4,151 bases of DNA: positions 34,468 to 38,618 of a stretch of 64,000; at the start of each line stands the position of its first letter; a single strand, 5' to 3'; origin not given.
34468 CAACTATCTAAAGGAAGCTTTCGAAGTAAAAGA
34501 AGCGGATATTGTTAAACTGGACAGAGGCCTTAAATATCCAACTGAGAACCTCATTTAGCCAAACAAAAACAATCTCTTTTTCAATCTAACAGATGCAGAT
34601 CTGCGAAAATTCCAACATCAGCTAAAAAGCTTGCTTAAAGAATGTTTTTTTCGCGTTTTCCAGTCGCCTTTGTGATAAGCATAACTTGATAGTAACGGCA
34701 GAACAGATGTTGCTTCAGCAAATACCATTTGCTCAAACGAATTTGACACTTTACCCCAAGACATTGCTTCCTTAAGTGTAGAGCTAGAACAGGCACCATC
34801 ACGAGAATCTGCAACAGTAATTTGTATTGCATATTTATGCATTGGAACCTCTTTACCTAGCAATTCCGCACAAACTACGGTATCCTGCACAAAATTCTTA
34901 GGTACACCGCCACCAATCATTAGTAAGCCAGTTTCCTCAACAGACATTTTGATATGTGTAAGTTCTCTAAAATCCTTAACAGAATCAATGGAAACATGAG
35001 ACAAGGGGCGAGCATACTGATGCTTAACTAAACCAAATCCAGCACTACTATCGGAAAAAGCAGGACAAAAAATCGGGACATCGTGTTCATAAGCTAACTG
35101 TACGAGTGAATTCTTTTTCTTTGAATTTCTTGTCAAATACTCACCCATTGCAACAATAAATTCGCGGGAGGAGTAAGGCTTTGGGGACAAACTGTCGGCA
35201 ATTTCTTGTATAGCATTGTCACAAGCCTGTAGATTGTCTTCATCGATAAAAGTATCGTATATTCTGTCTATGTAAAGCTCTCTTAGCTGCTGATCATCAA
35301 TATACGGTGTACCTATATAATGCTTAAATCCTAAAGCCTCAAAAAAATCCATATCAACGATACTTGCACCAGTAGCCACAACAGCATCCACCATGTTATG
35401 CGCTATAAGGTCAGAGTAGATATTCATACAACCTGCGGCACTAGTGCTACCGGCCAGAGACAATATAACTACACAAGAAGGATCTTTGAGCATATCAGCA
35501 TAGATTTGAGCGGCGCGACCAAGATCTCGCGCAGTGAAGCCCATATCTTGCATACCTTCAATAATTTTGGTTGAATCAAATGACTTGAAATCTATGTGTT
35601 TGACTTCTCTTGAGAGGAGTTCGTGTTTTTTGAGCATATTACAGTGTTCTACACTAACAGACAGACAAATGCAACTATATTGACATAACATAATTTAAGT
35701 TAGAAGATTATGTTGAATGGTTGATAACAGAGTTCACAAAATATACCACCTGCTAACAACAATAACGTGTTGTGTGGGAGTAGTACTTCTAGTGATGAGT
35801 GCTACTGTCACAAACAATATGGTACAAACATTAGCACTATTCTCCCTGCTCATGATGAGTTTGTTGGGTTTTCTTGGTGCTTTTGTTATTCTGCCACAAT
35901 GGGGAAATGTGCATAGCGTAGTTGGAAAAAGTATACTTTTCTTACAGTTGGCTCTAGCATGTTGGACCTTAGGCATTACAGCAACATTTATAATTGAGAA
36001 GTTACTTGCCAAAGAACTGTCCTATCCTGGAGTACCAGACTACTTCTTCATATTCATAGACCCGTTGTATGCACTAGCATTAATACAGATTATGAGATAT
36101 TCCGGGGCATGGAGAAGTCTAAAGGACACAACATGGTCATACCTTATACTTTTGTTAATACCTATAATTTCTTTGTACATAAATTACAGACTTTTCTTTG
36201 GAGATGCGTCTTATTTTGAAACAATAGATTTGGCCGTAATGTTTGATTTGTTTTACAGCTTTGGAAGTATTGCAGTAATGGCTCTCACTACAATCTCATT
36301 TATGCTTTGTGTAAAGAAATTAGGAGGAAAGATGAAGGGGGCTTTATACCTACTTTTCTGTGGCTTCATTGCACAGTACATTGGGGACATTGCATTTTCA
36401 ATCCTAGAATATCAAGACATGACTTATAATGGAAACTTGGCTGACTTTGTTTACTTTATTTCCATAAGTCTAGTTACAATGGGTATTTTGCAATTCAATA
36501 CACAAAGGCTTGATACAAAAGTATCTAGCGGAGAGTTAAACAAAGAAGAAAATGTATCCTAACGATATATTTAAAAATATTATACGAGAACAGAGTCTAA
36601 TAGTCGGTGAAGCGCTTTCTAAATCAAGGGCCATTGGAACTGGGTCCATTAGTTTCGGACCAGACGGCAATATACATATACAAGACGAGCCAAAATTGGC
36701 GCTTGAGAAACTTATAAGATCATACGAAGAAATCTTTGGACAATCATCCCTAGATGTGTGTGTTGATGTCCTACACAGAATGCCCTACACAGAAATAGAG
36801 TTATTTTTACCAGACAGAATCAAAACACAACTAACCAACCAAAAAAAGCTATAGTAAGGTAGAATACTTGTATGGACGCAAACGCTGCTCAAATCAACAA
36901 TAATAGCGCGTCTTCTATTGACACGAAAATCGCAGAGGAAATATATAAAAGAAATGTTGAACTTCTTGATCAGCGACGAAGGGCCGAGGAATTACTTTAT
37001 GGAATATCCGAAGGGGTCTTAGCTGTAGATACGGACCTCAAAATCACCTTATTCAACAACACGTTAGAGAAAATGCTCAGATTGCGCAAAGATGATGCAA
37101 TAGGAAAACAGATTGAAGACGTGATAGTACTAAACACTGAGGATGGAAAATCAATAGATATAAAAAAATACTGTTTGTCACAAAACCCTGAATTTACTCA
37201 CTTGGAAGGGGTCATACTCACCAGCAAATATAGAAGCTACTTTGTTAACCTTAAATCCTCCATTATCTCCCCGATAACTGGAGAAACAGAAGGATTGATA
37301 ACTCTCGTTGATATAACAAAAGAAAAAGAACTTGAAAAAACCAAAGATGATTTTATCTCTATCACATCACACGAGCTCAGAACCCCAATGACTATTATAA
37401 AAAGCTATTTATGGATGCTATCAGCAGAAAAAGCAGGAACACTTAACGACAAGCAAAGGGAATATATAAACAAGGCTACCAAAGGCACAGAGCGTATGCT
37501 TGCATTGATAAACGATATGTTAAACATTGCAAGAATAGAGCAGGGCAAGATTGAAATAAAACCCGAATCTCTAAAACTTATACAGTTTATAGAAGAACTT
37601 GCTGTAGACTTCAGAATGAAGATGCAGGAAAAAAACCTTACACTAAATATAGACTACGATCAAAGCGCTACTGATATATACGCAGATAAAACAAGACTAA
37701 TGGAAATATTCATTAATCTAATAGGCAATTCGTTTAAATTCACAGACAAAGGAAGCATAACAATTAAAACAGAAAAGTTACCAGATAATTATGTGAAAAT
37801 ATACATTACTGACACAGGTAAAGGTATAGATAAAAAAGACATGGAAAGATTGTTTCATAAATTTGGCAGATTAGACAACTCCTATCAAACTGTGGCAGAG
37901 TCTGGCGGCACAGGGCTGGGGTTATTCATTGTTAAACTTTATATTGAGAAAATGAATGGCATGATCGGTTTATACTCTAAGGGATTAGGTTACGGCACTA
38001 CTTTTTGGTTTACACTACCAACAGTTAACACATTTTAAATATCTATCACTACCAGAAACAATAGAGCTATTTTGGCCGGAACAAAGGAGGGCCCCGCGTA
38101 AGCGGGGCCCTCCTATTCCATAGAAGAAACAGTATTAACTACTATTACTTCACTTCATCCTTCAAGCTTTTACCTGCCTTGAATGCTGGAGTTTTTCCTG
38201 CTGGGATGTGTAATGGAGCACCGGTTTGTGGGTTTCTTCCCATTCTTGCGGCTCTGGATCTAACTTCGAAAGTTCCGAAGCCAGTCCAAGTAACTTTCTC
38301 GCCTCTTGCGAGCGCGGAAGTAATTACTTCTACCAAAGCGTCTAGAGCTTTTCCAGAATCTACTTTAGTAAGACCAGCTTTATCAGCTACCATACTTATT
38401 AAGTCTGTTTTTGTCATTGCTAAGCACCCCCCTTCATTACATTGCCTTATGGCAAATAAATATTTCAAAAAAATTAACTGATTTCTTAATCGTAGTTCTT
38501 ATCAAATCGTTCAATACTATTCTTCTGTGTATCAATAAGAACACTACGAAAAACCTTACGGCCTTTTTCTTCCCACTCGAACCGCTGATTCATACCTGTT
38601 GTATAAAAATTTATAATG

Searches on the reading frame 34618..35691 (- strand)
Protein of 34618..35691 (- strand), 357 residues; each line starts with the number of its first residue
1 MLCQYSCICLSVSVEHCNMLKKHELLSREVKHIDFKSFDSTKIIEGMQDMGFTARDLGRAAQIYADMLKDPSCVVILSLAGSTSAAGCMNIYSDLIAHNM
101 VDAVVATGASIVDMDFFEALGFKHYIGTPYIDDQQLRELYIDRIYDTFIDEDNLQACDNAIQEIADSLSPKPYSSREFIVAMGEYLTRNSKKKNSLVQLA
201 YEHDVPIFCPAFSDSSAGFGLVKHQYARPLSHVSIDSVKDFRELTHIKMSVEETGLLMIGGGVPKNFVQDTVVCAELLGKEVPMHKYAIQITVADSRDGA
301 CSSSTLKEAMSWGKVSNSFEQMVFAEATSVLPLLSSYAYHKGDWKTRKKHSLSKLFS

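Call 9: search_protein_families(library=pfam, proteins=[window:34618-35691:-], max_evalue=0.001)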
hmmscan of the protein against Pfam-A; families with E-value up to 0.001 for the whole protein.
window:34618-35691:- (357 aa): 1 family
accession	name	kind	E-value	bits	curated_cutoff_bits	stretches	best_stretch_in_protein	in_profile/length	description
PF01916.23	DS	-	2.5e-95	319.5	27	1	43-337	2-287/288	Deoxyhypusine synthase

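Call 83: search_protein_families(library=ncbifam, proteins=[window:34618-35691:-], max_evalue=0.001)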
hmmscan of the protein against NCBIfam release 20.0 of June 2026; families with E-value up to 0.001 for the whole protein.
window:34618-35691:- (357 aa): 7 families
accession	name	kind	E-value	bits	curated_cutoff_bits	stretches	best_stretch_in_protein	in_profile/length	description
NF002699.1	PRK02492.1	equivalog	3.9e-173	575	500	1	24-356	2-337/338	1,9-bis(guanidino)-5-aza-nonane synthase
NF002006.0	PRK00805.1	equivalog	3.1e-91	305.7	434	1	22-349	3-328/338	deoxyhypusine synthase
NF002630.0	PRK02301.1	equivalog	1.1e-67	228.6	364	1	22-338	6-311/318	deoxyhypusine synthase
TIGR00321.1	dhys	equivalog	1.4e-67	228.2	304.25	1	40-337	13-298/301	deoxyhypusine synthase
NF001980.1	PRK00770.1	equivalog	2.4e-54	184.8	450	1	42-348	14-330/350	homospermidine biosynthesis protein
NF002294.1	PRK01221.1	equivalog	2.3e-45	155.3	350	1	39-336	11-298/300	deoxyhypusine synthase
NF003052.1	PRK03971.1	equivalog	4.4e-42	144.5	380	1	24-337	14-331/334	deoxyhypusine synthase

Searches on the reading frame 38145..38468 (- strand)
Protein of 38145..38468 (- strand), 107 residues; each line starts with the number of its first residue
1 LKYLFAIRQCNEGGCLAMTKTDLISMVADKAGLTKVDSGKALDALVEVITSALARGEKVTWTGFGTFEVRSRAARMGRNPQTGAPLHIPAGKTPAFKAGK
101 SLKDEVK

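Call 9: search_protein_families(library=pfam, proteins=[window:38145-38468:-], max_evalue=0.001)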
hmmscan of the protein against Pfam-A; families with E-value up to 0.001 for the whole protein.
window:38145-38468:- (107 aa): 2 families
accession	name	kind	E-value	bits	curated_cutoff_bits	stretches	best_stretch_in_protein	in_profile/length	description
PF00216.26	Bac_DNA_binding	-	2.6e-33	114.6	22.4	1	18-107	1-90/90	Bacterial DNA-binding protein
PF18291.6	HU-HIG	-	6e-05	23.5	26.2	1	18-75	32-88/125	HU domain fused to wHTH, Ig, or Glycine-rich motif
